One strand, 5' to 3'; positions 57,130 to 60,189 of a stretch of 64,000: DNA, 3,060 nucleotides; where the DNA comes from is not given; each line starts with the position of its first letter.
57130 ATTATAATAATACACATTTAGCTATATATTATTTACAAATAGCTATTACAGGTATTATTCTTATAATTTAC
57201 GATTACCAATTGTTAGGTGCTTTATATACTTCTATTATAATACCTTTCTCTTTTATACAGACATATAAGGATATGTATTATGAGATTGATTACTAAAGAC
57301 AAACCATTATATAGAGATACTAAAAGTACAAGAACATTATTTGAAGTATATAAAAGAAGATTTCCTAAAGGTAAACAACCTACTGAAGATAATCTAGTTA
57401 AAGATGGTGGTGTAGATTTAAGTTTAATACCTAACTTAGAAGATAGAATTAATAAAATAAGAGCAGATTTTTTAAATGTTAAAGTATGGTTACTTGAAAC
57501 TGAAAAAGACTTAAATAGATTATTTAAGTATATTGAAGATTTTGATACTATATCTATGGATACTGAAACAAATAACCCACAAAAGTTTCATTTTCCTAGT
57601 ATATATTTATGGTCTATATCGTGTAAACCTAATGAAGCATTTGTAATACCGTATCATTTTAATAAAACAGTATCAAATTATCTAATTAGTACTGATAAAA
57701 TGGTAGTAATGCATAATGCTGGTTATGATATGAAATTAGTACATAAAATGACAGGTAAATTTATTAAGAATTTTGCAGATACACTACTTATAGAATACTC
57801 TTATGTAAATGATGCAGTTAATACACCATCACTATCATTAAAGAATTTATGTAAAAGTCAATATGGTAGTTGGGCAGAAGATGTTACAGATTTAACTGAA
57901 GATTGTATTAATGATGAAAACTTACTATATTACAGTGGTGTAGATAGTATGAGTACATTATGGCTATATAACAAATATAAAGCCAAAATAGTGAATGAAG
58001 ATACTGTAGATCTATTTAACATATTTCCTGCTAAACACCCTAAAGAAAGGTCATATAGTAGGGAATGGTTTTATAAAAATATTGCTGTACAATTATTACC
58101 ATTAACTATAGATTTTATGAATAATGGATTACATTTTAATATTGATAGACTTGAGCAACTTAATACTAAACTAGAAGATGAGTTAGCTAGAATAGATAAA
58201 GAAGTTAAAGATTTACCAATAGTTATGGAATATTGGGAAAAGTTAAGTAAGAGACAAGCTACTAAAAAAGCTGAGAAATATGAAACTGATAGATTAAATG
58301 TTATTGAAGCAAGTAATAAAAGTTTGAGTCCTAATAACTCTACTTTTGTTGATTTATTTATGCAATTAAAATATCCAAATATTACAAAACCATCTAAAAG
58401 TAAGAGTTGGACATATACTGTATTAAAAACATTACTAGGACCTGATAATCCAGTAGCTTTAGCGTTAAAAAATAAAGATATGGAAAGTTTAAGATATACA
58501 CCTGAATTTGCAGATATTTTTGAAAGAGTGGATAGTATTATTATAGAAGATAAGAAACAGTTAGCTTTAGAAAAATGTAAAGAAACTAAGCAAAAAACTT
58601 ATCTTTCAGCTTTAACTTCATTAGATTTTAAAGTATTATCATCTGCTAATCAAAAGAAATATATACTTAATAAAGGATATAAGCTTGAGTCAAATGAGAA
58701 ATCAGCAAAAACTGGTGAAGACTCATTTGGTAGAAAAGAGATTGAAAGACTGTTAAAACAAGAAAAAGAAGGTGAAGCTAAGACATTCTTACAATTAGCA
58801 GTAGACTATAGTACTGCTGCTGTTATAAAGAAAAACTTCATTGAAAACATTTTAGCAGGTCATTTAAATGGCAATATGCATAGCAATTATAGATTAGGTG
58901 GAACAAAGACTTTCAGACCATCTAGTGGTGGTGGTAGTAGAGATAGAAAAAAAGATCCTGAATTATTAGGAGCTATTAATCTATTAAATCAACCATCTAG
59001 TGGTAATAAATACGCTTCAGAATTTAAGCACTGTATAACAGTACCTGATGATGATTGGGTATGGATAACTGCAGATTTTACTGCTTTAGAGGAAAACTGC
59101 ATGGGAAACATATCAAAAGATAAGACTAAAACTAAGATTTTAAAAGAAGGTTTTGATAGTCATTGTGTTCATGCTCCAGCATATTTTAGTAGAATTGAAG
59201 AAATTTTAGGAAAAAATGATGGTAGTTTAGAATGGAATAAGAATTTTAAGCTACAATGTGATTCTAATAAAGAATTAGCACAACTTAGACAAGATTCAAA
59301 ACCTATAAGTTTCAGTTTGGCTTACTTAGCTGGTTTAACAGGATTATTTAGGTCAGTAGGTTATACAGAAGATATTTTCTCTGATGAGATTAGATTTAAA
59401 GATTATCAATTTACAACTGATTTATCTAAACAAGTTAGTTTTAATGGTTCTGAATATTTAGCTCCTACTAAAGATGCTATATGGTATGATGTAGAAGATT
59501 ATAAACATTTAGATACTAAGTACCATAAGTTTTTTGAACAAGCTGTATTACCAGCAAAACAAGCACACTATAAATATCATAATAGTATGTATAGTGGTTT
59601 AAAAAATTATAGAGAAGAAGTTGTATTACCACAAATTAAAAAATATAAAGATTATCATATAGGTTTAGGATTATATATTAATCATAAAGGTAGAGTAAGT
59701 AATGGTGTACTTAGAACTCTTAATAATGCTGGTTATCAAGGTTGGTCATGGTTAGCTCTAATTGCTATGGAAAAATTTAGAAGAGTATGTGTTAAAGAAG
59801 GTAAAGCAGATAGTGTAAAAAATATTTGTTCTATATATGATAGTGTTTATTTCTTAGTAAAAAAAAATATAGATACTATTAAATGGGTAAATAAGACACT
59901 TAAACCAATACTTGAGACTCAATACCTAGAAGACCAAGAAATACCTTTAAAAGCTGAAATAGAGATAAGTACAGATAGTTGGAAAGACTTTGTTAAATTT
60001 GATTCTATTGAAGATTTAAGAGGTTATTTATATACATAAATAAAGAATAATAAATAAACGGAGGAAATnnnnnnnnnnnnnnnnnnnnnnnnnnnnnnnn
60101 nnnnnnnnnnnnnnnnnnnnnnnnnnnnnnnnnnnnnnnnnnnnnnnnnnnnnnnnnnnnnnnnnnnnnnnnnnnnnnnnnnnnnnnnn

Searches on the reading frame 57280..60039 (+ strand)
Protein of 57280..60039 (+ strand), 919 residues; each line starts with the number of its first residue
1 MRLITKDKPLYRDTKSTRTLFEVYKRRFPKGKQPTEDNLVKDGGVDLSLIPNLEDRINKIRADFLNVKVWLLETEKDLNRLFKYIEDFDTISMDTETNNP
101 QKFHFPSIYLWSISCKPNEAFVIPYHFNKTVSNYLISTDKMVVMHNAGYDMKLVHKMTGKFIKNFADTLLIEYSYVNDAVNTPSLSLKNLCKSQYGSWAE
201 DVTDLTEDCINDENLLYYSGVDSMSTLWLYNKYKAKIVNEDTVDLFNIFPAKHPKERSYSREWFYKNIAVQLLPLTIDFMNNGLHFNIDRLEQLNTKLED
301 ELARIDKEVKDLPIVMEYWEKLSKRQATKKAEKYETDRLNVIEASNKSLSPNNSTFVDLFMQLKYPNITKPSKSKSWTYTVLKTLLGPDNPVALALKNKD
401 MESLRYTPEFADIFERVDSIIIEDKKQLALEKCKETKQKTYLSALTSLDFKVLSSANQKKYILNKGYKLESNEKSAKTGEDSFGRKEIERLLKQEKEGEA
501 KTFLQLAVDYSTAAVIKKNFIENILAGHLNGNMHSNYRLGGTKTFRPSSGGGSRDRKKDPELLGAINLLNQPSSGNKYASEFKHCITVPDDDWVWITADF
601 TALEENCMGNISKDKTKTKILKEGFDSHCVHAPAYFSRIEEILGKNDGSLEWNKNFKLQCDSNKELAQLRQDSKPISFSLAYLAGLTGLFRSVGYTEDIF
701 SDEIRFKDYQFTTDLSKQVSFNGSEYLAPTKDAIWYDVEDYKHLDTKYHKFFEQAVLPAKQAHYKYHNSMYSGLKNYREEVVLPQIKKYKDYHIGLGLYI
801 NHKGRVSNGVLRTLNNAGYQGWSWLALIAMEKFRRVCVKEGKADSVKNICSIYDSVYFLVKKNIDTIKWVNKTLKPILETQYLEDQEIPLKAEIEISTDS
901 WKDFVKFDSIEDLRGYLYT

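Call 81: search_protein_families(library=phrogs, proteins=[window:57280-60039:+], max_evalue=0.00001)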
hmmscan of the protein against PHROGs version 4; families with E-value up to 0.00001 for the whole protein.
window:57280-60039:+ (919 aa): 5 families
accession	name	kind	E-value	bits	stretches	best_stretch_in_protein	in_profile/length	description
phrog_23226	-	DNA, RNA and nucleotide metabolism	1.9e-64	219.2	2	248-687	15-435/611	DNA polymerase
phrog_17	-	DNA, RNA and nucleotide metabolism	1.3e-55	190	1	69-903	650-1232/1445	DNA polymerase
phrog_2573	-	DNA, RNA and nucleotide metabolism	1.1e-21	78.4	1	578-901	1-275/336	DNA polymerase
phrog_25155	-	unknown function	4.7e-09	37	1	126-238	104-217/223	-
phrog_12241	-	DNA, RNA and nucleotide metabolism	3.4e-07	30.6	1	133-550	189-486/502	DNA polymerase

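Call 94: search_dna_similar(query=window:57280-60039:+, collection=phages, mode=protein, max_rows=15, max_evalue=1e-10)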
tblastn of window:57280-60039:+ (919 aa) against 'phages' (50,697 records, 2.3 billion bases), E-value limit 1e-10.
Records with a match: 187; places in all: 187; records where one place covers at least 80% of the query: 5.
Best place of each record, by identity: <60% 187.
By first word of the organism name: Vibrio 48; Pseudomonas 21; Rhizobium 16; Pectobacterium 14; Klebsiella 13; Erwinia 12; Stenotrophomonas 8; Alteromonas 7; Dinoroseobacter 7; Ruegeria 7; and 14 more.
By host as written in the record: - 35; Vibrio breoganii 15; Pseudomonas aeruginosa 10; Ruegeria pomeroyi DSS-3 8; Dinoroseobacter shibae DFL12 7; Stenotrophomonas maltophilia 6; Alteromonas macleodii str. 'Balearic Sea AD45' 5; Erwinia amylovora 5; and 54 more.
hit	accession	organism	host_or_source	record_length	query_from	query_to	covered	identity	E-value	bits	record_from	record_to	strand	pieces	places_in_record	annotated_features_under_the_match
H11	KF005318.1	Alteromonas phage vB_AmaP_AD45-P3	Alteromonas macleodii str. 'Balearic ...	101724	131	905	82%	27.9%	2e-60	259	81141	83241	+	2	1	DNA polymerase | hypothetical protein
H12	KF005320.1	Alteromonas phage vB_AmaP_AD45-P2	Alteromonas macleodii str. 'Balearic ...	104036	131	905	82%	27.9%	2e-60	259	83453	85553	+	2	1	DNA polymerase | hypothetical protein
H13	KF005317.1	Alteromonas phage vB_AmaP_AD45-P1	Alteromonas macleodii str. 'Balearic ...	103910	131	905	82%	27.9%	2e-60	259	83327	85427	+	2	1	DNA polymerase | hypothetical protein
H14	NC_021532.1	Alteromonas phage vB_AmaP_AD45-P1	Alteromonas macleodii str. 'Balearic ...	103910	131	905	82%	27.9%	2e-60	259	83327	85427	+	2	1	DNA polymerase | hypothetical protein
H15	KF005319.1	Alteromonas phage vB_AmaP_AD45-P4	Alteromonas macleodii str. 'Balearic ...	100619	131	905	82%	27.9%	2e-60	259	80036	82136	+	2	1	DNA polymerase | hypothetical protein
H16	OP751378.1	Alteromonas phage vB_AmeP_PT11-V19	Alteromonas mediterranea PT11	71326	246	917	66%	29.7%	2e-29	227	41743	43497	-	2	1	DNA polymerase I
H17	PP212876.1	Alteromonas phage vB_AmeP-R22Y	Alteromonas marina SW-47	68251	246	914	66%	29.4%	4e-31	227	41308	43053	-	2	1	record has no annotation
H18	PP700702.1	Erwinia phage MIF8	Erwinia sp. TAC1.XII.93.8 (de Vries et ...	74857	398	909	56%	26.2%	3e-22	110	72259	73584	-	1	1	DNA polymerase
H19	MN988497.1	Rhizobium phage RHph_Y2_6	Rhizobium etli Y2_6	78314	399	901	55%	24.9%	2e-16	91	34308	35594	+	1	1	DNA polymerase I protein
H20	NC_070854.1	Rhizobium phage RHph_Y2_6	Rhizobium etli Y2_6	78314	399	901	55%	24.9%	2e-16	91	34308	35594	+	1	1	DNA polymerase I protein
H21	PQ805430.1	Escherichia phage EK8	Escherichia coli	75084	421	909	53%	22.7%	2e-17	94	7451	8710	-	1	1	DNA polymerase I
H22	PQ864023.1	Enterobacter phage vB_Ecl_SABI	Enterobacter cloacae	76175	454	909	50%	24.2%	6e-20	102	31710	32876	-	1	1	hypothetical protein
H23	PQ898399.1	Enterobacter phage SonariX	Enterobacter cloacae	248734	454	909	50%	24.2%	6e-20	102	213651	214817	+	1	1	hypothetical protein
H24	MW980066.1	Rhizobium phage RHEph16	Rhizobium etli sv. phaseoli N1314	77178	478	901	46%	25.9%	1e-16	91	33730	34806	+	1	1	DNA polymerase I protein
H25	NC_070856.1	Rhizobium phage RHEph16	Rhizobium etli sv. phaseoli N1314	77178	478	901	46%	25.9%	1e-16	91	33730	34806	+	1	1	DNA polymerase I protein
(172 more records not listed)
